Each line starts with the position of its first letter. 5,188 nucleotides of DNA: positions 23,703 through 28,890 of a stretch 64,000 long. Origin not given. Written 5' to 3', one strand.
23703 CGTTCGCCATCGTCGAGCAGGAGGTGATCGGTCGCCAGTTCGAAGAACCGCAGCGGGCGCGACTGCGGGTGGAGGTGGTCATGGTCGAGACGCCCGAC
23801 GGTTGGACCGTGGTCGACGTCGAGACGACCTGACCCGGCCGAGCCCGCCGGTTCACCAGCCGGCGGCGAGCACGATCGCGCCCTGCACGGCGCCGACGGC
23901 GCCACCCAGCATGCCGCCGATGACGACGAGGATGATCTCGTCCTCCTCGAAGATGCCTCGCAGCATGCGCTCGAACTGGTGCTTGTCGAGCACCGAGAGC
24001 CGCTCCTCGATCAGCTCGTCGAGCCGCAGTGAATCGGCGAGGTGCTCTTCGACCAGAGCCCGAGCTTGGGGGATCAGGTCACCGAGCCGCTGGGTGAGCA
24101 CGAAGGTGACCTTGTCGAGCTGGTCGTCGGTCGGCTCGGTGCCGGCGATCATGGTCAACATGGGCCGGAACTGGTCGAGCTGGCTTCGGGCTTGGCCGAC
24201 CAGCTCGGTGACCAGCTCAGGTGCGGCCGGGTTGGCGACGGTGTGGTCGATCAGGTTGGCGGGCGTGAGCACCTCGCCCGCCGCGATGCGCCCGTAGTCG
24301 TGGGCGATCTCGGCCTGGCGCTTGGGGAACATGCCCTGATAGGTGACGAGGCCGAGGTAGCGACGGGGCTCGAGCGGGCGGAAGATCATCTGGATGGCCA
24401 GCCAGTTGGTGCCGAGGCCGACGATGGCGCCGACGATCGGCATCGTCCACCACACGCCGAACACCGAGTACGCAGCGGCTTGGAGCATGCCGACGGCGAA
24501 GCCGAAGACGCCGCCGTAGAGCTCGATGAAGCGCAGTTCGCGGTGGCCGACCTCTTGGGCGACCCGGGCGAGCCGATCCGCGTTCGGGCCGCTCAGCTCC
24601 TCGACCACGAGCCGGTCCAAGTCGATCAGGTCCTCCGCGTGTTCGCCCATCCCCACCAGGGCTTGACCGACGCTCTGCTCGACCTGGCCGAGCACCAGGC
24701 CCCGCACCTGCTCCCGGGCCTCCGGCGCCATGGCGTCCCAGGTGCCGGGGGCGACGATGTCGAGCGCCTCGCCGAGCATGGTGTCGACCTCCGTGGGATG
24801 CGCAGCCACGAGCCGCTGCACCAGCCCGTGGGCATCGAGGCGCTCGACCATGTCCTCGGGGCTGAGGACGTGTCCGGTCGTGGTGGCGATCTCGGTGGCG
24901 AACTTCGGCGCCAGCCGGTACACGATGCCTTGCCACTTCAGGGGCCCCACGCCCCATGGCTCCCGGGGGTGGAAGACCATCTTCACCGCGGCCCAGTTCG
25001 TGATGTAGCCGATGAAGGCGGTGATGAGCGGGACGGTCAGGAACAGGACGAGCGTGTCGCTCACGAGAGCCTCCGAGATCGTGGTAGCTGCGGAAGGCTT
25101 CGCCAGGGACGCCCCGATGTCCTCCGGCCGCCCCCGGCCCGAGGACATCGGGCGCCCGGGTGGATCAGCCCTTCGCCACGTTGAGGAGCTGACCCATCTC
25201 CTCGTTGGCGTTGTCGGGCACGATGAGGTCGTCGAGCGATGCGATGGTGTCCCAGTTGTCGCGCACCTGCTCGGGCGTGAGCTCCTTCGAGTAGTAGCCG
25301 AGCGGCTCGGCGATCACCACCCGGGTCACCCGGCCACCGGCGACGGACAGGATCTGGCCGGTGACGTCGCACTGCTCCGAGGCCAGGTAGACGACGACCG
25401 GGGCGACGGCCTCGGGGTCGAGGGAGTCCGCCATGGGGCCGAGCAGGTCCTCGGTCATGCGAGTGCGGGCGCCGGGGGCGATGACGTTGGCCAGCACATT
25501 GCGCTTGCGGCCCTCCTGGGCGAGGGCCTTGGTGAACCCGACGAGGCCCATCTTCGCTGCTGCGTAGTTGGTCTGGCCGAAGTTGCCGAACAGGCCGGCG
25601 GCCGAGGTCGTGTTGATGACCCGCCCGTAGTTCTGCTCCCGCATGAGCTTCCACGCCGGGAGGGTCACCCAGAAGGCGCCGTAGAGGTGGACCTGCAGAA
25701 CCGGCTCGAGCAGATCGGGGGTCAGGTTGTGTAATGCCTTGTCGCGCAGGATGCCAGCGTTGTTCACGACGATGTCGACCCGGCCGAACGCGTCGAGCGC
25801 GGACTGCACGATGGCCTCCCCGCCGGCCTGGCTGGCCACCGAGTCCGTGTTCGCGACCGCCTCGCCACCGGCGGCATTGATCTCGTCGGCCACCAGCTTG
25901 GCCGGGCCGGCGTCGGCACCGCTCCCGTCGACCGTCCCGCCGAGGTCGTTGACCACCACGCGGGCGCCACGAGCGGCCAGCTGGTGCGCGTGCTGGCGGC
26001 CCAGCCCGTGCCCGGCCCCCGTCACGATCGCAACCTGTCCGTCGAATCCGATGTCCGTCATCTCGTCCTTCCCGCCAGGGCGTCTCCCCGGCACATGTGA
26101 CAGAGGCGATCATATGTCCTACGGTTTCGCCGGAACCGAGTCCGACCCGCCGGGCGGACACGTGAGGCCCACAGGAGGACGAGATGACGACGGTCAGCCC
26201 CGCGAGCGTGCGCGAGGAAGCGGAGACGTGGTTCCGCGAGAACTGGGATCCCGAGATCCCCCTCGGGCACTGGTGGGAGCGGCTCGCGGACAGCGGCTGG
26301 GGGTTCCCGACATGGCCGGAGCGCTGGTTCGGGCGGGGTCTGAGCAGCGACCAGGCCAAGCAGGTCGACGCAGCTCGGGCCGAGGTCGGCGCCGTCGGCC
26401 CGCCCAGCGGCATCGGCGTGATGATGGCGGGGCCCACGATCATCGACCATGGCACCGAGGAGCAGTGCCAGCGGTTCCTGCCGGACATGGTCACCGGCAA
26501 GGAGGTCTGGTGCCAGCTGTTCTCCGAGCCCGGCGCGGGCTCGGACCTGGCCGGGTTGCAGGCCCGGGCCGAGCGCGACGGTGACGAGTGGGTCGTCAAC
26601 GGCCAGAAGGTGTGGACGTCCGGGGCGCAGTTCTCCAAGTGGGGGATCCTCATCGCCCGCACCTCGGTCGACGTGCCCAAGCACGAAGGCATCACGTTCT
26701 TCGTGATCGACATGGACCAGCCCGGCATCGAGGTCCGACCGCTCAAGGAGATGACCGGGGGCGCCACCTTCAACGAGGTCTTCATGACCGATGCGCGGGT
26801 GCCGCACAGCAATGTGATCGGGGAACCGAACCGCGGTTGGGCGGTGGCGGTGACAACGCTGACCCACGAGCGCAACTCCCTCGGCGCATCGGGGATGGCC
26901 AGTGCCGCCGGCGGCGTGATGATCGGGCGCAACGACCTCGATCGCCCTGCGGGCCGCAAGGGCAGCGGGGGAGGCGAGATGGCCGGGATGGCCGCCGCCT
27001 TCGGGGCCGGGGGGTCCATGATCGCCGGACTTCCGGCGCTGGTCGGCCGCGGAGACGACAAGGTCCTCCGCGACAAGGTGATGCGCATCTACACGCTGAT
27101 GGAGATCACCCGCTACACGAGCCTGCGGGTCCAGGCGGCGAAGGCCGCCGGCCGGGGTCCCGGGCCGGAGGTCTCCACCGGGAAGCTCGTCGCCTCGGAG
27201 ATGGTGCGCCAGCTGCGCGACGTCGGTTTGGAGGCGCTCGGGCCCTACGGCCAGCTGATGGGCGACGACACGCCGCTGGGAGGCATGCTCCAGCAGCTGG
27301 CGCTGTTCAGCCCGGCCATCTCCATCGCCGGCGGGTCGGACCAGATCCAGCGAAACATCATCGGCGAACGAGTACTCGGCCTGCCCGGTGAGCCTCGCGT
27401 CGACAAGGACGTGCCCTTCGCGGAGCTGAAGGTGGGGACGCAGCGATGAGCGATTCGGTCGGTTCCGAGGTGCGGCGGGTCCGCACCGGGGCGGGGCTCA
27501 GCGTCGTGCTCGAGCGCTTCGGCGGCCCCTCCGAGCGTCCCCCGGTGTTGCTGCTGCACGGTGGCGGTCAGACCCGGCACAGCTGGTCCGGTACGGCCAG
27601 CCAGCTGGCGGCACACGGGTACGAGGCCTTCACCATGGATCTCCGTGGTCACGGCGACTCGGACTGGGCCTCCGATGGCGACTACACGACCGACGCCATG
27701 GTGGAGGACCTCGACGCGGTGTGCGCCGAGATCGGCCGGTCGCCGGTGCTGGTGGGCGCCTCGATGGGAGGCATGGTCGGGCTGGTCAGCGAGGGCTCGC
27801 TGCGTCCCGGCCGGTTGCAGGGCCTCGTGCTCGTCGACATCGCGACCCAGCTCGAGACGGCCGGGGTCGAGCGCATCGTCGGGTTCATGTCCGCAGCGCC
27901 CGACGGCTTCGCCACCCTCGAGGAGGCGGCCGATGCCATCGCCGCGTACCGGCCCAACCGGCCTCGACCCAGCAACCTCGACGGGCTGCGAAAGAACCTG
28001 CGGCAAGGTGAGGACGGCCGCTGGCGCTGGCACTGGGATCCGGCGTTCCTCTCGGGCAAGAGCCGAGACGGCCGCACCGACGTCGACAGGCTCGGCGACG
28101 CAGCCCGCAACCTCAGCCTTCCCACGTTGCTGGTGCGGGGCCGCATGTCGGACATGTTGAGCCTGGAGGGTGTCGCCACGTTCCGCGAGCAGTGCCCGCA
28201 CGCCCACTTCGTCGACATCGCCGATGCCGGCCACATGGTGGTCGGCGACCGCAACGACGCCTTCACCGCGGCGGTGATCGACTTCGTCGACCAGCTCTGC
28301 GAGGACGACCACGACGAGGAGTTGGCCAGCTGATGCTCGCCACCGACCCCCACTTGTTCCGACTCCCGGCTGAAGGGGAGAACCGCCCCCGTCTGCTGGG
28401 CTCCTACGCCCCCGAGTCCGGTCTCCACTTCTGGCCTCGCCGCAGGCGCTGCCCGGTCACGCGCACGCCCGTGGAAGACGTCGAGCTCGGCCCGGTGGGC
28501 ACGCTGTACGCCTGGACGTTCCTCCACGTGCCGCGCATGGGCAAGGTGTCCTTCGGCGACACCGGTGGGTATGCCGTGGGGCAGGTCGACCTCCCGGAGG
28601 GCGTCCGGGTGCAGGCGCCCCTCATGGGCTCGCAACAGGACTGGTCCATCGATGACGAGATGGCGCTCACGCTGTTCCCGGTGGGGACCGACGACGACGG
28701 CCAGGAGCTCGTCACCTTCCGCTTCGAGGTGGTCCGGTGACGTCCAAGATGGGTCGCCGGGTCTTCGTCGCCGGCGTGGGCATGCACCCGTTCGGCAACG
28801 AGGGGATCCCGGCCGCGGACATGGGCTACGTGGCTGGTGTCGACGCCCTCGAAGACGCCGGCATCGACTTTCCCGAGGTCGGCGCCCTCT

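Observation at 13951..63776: A 24-bp palindrome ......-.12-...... at nine promoter-proximal sites defines a candidate TetR regulon joining mce, mkl and the catabolic genes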

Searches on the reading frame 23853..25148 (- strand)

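Call 11: search_protein_families(library=pfam, proteins=[window:23853-25148:-])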
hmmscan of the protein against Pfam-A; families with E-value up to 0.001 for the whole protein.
window:23853-25148:- (431 aa): 1 family
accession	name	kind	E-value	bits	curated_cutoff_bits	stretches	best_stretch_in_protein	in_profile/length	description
PF04286.17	DUF445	-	8.9e-25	88.8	33.8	2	238-314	1-73/368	Protein of unknown function (DUF445)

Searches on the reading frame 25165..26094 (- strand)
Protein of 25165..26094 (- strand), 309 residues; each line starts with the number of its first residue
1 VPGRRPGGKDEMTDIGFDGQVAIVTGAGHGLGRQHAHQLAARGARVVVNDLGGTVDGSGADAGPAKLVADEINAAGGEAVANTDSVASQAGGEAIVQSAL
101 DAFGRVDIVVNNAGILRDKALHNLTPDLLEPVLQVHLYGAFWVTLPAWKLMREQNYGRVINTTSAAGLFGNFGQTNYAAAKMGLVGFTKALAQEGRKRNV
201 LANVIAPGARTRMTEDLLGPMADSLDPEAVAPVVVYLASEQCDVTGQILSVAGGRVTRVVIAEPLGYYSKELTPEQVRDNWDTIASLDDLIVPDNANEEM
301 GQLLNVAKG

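Call 7: search_protein_families(library=pfam, proteins=[window:25165-26094:-])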
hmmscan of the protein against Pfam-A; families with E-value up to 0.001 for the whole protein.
window:25165-26094:- (309 aa): 3 families
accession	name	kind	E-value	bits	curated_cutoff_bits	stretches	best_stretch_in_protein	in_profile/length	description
PF00106.31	adh_short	-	4.5e-42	144.2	26.6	1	20-215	1-188/195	short chain dehydrogenase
PF13561.12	adh_short_C2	-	9.8e-34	117.4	27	1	26-254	1-234/236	Enoyl-(Acyl carrier protein) reductase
PF08659.16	KR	-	1.3e-17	64.8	22.6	1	22-198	3-170/180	KR domain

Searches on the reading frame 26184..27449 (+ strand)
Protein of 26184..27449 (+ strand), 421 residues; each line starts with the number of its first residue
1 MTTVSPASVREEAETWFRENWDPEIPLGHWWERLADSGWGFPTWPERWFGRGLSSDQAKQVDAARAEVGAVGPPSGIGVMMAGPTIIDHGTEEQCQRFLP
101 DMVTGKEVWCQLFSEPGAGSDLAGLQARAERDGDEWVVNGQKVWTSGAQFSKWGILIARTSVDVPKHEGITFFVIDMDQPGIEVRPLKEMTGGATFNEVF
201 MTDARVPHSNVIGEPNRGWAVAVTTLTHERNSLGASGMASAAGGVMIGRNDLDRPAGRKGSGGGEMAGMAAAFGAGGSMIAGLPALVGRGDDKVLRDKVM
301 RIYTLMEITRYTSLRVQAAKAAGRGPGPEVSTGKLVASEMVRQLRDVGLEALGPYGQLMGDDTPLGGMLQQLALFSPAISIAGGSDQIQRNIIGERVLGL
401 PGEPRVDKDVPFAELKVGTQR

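Call 7: search_protein_families(library=pfam, proteins=[window:26184-27449:+])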
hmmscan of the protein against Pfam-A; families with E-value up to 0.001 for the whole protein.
window:26184-27449:+ (421 aa): 3 families
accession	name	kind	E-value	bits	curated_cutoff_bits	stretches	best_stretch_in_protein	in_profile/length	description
PF02770.24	Acyl-CoA_dh_M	-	8.3e-21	74.4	33.3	1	110-193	1-84/97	Acyl-CoA dehydrogenase, middle domain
PF00441.29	Acyl-CoA_dh_1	-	8.1e-17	62.2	22.4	1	290-398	48-150/150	Acyl-CoA dehydrogenase, C-terminal domain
PF02771.21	Acyl-CoA_dh_N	-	2.1e-10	41.4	22.9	1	10-106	20-113/113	Acyl-CoA dehydrogenase, N-terminal domain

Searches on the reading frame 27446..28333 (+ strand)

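Call 11: search_protein_families(library=pfam, proteins=[window:27446-28333:+])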
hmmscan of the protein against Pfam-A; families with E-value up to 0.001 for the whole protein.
window:27446-28333:+ (295 aa): 3 families
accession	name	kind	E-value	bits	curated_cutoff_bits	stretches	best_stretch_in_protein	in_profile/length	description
PF00561.26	Abhydrolase_1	-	1.7e-27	97.1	25.8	1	32-266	1-241/245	alpha/beta hydrolase fold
PF12697.13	Abhydrolase_6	-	7.8e-21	76.2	26.3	1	34-275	1-216/217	Alpha/beta hydrolase family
PF12146.15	Hydrolase_4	-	6.5e-16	58.8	27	1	32-135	5-112/239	Serine aminopeptidase, S33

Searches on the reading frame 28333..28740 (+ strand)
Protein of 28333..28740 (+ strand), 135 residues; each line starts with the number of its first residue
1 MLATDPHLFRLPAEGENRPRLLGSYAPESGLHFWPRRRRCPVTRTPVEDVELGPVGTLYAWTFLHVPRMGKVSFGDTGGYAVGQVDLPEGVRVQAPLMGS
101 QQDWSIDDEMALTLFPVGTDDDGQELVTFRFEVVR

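Call 11: search_protein_families(library=pfam, proteins=[window:28333-28740:+])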
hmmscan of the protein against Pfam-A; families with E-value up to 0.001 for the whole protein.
window:28333-28740:+ (135 aa): 1 family
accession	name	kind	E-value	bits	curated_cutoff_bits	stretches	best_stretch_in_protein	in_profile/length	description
PF01796.24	OB_ChsH2_C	-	1.1e-08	35.3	27.1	1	50-102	2-51/65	ChsH2, C-terminal OB-fold domain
